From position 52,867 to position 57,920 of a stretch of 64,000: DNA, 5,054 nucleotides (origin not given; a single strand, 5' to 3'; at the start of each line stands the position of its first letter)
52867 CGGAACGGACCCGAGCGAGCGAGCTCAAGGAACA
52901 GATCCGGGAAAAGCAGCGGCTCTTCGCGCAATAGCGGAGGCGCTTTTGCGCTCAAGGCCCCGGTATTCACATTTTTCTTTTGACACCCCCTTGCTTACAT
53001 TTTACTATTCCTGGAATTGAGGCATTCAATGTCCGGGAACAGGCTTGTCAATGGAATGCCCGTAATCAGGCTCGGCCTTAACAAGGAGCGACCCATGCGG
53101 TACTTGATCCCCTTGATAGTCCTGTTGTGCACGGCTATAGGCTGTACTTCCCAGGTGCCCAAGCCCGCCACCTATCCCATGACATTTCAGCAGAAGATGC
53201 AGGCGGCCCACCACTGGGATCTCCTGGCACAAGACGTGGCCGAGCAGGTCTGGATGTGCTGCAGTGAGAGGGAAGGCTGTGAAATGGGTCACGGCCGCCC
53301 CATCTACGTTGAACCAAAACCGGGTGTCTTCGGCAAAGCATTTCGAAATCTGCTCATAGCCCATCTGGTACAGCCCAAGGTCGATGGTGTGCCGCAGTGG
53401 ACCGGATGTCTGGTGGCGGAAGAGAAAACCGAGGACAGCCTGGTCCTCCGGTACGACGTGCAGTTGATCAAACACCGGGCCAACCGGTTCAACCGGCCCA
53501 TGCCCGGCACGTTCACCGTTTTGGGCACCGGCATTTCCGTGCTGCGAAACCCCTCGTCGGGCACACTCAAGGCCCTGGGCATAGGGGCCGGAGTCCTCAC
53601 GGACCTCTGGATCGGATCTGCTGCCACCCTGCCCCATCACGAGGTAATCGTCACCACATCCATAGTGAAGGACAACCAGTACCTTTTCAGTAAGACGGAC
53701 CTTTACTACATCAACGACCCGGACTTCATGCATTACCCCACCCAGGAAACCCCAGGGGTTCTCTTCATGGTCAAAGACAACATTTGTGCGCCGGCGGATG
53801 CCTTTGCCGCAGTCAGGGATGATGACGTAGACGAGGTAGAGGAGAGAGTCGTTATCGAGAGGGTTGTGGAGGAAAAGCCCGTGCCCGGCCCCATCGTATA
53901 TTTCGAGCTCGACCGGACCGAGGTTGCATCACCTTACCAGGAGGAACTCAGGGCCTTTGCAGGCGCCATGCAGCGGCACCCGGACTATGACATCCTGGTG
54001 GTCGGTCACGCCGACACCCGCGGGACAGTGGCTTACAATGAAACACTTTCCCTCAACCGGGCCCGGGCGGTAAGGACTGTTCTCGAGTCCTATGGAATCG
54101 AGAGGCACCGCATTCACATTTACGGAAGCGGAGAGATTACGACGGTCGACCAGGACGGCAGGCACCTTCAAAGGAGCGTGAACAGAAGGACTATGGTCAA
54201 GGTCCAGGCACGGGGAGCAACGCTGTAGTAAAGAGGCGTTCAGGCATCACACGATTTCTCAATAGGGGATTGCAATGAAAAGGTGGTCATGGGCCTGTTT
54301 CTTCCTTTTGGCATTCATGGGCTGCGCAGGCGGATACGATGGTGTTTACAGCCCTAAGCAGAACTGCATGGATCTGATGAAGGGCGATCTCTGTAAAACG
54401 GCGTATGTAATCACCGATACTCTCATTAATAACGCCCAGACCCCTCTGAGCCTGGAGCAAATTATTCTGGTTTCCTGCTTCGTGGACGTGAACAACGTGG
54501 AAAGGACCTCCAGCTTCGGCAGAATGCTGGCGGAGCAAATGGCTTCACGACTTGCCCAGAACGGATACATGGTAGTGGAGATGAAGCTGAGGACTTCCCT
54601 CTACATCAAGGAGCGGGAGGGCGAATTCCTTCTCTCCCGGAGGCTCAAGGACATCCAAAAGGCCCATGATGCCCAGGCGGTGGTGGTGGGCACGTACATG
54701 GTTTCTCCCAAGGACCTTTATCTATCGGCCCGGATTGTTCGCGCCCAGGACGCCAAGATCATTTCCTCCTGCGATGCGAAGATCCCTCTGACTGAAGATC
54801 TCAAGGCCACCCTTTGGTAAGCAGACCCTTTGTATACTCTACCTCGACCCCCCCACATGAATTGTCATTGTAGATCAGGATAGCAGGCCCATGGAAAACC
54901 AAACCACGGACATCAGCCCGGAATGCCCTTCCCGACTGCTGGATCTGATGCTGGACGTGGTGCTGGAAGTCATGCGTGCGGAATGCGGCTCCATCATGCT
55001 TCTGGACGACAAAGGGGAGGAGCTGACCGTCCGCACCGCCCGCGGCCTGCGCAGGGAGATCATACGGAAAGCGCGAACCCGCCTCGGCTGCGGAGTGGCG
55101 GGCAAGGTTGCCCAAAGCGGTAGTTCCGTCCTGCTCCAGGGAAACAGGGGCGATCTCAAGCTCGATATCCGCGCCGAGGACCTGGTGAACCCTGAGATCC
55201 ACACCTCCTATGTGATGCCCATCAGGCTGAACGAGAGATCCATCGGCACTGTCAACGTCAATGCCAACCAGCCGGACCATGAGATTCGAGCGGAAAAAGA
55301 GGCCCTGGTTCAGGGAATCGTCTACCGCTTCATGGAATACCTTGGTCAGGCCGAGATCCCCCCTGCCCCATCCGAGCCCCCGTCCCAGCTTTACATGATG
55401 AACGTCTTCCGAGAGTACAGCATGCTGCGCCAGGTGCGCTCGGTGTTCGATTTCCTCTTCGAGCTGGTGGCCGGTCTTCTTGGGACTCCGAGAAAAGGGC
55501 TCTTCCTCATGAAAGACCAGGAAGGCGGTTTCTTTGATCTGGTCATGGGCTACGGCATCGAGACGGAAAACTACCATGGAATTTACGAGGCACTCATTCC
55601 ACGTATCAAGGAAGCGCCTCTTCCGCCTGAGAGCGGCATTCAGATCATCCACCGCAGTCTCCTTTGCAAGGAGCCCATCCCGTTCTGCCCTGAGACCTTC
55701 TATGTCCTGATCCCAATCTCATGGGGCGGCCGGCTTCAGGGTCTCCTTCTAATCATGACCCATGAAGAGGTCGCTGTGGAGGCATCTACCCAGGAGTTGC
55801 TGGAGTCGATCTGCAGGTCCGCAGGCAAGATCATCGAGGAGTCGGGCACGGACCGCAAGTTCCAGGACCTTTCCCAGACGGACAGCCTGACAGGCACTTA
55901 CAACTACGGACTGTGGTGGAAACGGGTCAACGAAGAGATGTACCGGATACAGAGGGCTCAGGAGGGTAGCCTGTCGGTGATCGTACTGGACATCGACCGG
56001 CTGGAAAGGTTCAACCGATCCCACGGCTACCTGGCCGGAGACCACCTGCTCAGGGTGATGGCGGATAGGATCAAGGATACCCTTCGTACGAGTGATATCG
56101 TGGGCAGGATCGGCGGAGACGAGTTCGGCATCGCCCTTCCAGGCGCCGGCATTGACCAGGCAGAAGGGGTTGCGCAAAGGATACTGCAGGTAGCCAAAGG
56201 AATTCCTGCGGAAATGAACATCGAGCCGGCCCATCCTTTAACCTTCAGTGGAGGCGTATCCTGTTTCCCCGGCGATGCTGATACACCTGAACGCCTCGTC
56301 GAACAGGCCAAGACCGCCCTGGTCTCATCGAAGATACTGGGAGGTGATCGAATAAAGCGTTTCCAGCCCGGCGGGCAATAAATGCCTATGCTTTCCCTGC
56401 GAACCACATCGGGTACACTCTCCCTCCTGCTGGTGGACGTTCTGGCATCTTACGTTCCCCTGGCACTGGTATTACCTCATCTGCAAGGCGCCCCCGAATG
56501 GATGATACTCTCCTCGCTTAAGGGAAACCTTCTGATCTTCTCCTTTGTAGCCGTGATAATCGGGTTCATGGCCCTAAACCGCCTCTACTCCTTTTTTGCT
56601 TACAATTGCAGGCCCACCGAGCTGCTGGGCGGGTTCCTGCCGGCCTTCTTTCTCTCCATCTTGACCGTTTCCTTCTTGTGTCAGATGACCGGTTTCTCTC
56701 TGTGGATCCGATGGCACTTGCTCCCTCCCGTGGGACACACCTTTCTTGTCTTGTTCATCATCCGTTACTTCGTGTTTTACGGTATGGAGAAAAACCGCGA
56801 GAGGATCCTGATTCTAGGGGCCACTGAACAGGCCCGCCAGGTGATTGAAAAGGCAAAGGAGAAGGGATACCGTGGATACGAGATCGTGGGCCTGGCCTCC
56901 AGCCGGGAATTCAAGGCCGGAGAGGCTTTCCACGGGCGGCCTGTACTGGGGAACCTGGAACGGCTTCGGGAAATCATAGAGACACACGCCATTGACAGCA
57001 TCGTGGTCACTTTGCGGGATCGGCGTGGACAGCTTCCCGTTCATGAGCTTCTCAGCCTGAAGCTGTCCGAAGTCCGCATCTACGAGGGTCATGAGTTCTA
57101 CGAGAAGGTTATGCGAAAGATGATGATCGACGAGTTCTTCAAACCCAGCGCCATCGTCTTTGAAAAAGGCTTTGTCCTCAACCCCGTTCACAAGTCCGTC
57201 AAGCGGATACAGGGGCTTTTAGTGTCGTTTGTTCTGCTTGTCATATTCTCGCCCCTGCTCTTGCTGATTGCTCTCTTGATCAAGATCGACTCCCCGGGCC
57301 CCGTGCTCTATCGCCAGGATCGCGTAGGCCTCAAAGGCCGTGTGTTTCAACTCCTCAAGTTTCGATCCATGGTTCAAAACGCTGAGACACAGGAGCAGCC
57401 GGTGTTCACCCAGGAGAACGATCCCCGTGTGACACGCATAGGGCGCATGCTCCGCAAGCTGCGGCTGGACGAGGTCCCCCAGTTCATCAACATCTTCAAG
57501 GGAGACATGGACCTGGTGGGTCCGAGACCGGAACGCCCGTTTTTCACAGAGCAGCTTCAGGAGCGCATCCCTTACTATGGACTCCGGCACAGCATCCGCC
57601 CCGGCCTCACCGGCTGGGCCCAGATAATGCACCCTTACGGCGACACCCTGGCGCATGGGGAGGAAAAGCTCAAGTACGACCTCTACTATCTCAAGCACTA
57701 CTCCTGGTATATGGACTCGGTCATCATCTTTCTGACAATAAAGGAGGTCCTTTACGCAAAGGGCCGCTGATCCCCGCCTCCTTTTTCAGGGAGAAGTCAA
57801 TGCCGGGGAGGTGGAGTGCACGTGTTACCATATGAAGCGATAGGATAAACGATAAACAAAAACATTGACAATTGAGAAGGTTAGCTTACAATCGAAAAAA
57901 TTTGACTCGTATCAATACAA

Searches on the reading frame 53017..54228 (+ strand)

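Call 46: search_protein_families(library=pfam, proteins=[window:53017-54228:+], max_evalue=1e-8)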
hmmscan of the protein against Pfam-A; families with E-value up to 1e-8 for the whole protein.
window:53017-54228:+ (403 aa): 1 family
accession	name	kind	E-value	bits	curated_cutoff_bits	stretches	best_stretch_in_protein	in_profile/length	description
PF00691.25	OmpA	-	1.6e-15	57.7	27.2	1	295-390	1-98/98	OmpA family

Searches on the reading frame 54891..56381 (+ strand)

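Call 25: search_protein_families(library=ncbifam, proteins=[window:54891-56381:+], max_evalue=1e-10)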
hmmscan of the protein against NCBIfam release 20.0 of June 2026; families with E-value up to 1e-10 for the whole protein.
window:54891-56381:+ (496 aa): 16 families
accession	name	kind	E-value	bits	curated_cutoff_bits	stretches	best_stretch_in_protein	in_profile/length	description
TIGR00254.1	GGDEF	domain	2.9e-33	114.9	37.4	1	325-489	2-165/168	diguanylate cyclase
NF038266.1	diguan_SiaD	equivalog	1e-27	97.1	290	1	322-488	88-252/252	biofilm regulation diguanylate cyclase SiaD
NF007135.0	PRK09581.1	equivalog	1.1e-25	90.3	474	1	326-488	290-452/457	PleD family two-component system response regulator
NF047654.1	DiguCycDgcRLepto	equivalog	7.3e-24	84.2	500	1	322-488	127-293/295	diguanylate cyclase DgcR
NF041606.1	dguan_cyc_DgcA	equivalog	1.8e-23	83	370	1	272-488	124-336/340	diguanylate cyclase DgcA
NF007423.1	PRK09966.1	equivalog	1.3e-22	80.3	325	1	323-478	234-387/390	diguanylate cyclase DgcN/YfiN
NF045675.1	PhdiestaseDibA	equivalog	6.9e-21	74.2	980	1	321-484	196-357/623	phosphodiesterase DibA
NF011955.1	PRK15426.1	equivalog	9.7e-20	70.2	408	1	330-434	400-503/564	cellulose biosynthesis regulator diguanylate cyclase DgcQ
NF051473.1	DigCycDgcsShew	equivalog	1.2e-19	70.7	400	1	323-484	127-284/291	diguanylate cyclase DgcS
NF007380.0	PRK09894.1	equivalog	3.4e-19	69.3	256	1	327-488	128-284/296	diguanylate cyclase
NF007298.0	PRK09776.1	equivalog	5.1e-19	67.7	1135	1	328-493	684-847/1111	diguanylate cyclase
NF007474.0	PRK10060.1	equivalog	4.8e-18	64.7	782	1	306-485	216-389/663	cyclic di-GMP phosphodiesterase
NF040885.1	diguan_DgcJ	equivalog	1.5e-17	63.6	500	1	330-444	343-456/493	diguanylate cyclase DgcJ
NF007599.0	PRK10245.1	equivalog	2.8e-17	62.3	402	1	320-487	202-366/371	diguanylate cyclase AdrA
NF050064.1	BlResRespRegCbrR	equivalog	3.3e-14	52.6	600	1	314-489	240-412/415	bile resistance response regulator CbrR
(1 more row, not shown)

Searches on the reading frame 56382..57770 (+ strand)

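Call 25: search_protein_families(library=ncbifam, proteins=[window:56382-57770:+], max_evalue=1e-10)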
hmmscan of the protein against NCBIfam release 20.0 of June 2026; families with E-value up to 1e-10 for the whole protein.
window:56382-57770:+ (462 aa): 10 families
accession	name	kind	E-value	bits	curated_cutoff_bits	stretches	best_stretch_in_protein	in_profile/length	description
TIGR03025.1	EPS_sugtrans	subfamily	6.9e-115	384.8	295.55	1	18-461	2-443/445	exopolysaccharide biosynthesis polyprenyl glycosylphosphotransferase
TIGR03013.1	EpsB_2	subfamily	2.5e-114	382.8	393.35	1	41-461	26-441/443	TIGR03013 family XrtA/PEP-CTERM system glycosyltransferase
TIGR03023.1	WcaJ_sugtrans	equivalog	6.5e-95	319.1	410.75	1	47-459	30-449/453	undecaprenyl-phosphate glucose phosphotransferase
TIGR03022.1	WbaP_sugtrans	subfamily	6.6e-62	210.2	403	1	17-461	3-454/456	undecaprenyl-phosphate galactose phosphotransferase WbaP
NF007518.0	PRK10124.1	equivalog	6.2e-60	203.2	684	1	81-454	84-455/464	undecaprenyl-phosphate glucose phosphotransferase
NF050817.1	PolSacchBiosHfsE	equivalog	3.5e-49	167.8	750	1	141-455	142-458/467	polysaccharide biosynthesis protein HfsE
NF041877.1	EPS_EpsZ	equivalog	1.5e-46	159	800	1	123-461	115-457/459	exopolysaccharide biosynthesis polyisoprenyl-phosphate hexose-1-phosphate transferase EpsZ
NF052601.1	undeca_RfbP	equivalog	4.4e-43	147.3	330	1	269-460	40-239/244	undecaprenyl-phosphate galactose phosphotransferase family protein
NF011751.0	PRK15204.1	equivalog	2.4e-29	102.3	907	1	143-461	150-474/476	undecaprenyl-phosphate galactose phosphotransferase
NF045514.1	glycotran_HepC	equivalog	2.3e-28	99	140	1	267-383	110-211/220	heterocyst development glycosyltransferase HepC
